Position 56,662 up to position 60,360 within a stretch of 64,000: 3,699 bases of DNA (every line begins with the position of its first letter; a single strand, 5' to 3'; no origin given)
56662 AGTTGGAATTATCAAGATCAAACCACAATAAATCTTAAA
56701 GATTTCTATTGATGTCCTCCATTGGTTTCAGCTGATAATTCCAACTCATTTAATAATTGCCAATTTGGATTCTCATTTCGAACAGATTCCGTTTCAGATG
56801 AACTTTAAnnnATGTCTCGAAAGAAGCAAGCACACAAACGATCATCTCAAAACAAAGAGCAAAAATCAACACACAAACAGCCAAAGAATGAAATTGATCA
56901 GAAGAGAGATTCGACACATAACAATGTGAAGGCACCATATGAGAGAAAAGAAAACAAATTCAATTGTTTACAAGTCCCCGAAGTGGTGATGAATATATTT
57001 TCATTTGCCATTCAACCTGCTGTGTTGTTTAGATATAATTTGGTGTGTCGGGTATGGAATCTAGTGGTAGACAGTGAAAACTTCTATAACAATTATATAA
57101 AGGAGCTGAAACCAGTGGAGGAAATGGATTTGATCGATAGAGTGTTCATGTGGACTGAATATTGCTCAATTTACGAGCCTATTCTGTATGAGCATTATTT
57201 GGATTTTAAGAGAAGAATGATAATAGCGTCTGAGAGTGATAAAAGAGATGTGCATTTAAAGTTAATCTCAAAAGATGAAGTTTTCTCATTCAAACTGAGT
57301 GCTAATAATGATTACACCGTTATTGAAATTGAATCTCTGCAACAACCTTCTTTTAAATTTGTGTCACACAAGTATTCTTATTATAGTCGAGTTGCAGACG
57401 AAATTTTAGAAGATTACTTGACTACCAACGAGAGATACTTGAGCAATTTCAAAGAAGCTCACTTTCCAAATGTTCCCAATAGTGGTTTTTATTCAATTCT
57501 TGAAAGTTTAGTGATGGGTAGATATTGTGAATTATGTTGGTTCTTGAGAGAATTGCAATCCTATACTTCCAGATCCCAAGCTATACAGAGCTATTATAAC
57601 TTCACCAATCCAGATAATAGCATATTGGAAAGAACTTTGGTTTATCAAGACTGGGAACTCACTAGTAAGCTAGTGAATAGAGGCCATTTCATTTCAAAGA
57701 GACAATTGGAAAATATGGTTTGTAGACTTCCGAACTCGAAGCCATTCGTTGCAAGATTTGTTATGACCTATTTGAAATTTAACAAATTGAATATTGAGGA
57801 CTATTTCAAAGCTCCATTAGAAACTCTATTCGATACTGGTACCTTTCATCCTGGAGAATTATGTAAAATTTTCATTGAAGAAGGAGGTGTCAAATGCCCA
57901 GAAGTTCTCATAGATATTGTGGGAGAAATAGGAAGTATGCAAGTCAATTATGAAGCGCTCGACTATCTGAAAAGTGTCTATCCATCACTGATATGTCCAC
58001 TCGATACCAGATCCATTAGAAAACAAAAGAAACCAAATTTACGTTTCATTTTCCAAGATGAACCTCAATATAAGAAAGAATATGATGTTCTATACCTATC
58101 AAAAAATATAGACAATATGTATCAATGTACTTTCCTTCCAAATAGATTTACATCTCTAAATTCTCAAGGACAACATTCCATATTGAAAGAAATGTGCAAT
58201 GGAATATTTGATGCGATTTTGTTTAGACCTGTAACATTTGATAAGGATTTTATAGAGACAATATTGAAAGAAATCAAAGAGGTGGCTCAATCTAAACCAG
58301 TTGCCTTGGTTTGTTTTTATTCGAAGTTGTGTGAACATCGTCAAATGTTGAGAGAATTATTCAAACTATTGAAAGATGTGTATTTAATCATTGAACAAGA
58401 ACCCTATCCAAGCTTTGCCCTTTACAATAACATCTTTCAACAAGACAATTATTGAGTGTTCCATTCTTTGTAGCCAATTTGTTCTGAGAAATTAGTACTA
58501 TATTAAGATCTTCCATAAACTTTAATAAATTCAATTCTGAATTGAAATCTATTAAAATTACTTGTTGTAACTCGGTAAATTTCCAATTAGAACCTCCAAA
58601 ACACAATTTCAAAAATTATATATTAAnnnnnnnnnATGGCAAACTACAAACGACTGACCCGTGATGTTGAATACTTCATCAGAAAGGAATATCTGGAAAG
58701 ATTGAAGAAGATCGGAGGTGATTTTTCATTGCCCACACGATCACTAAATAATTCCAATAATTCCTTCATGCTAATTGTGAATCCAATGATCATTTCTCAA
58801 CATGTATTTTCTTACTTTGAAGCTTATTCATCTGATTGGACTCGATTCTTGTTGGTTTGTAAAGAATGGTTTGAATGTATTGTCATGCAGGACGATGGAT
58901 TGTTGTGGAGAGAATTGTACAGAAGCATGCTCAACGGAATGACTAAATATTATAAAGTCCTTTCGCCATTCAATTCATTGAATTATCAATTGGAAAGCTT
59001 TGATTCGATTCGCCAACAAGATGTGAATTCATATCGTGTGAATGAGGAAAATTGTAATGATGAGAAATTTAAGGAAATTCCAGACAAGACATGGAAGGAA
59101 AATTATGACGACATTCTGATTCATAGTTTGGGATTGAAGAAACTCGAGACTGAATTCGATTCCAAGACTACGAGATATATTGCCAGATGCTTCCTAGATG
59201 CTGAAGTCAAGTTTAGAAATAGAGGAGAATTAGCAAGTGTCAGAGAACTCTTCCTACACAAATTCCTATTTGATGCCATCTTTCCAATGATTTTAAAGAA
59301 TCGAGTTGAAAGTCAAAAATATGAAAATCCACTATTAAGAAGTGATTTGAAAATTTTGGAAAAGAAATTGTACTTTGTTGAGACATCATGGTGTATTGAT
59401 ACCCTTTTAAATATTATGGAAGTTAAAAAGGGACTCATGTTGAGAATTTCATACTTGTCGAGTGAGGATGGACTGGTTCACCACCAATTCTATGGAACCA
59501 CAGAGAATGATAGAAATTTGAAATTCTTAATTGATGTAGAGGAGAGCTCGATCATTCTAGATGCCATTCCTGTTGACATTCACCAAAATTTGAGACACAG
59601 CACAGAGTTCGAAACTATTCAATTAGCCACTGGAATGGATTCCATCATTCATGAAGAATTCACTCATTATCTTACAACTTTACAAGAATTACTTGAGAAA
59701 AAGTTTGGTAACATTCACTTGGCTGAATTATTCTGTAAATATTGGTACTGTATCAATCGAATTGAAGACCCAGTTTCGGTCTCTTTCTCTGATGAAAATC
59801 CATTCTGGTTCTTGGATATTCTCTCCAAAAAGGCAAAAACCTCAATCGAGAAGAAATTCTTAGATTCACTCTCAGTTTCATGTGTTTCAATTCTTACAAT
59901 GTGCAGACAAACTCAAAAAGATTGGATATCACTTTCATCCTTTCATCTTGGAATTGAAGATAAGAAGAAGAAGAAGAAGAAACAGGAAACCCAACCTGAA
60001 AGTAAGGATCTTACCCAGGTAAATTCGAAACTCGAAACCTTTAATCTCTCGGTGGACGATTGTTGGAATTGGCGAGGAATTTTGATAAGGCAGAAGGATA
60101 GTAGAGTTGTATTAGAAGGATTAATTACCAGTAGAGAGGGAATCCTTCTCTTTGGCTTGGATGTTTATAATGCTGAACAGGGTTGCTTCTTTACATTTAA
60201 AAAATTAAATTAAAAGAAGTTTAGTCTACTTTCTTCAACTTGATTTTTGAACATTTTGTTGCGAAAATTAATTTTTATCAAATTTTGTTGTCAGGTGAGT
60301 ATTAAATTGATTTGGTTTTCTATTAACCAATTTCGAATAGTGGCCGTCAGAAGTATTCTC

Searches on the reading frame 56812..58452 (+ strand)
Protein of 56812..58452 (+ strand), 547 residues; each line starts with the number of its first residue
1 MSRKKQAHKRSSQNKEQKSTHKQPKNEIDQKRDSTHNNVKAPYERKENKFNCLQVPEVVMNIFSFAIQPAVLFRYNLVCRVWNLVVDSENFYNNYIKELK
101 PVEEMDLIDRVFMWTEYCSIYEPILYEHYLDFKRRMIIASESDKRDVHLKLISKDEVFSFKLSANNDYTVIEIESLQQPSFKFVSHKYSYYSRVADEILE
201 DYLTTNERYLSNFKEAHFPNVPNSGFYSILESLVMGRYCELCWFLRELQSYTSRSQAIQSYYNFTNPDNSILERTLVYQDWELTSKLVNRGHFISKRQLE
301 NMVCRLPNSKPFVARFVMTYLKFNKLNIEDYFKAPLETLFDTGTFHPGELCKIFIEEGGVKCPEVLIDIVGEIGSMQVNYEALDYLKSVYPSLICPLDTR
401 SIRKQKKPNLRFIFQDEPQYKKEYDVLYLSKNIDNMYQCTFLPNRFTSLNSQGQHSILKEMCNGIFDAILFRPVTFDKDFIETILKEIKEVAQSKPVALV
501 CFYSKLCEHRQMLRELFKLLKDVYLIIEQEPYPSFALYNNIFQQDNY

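Call 14: search_protein_families(library=pfam, proteins=[window:56812-58452:+], max_evalue=0.001)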
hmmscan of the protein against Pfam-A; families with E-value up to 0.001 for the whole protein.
window:56812-58452:+ (547 aa): 1 family
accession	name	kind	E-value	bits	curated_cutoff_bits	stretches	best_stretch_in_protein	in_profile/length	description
PF12937.12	F-box-like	-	0.00018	21.6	24.3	1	56-92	6-41/47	F-box-like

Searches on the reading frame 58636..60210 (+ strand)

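Call 37: search_protein_families(library=pfam, proteins=[window:58636-60210:+], max_evalue=0.001)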
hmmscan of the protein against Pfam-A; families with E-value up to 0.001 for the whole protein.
window:58636-60210:+ (525 aa): 1 family
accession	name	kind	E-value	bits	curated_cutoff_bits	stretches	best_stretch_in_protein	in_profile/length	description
PF12937.12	F-box-like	-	2.7e-05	24.3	24.3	1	53-96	8-46/47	F-box-like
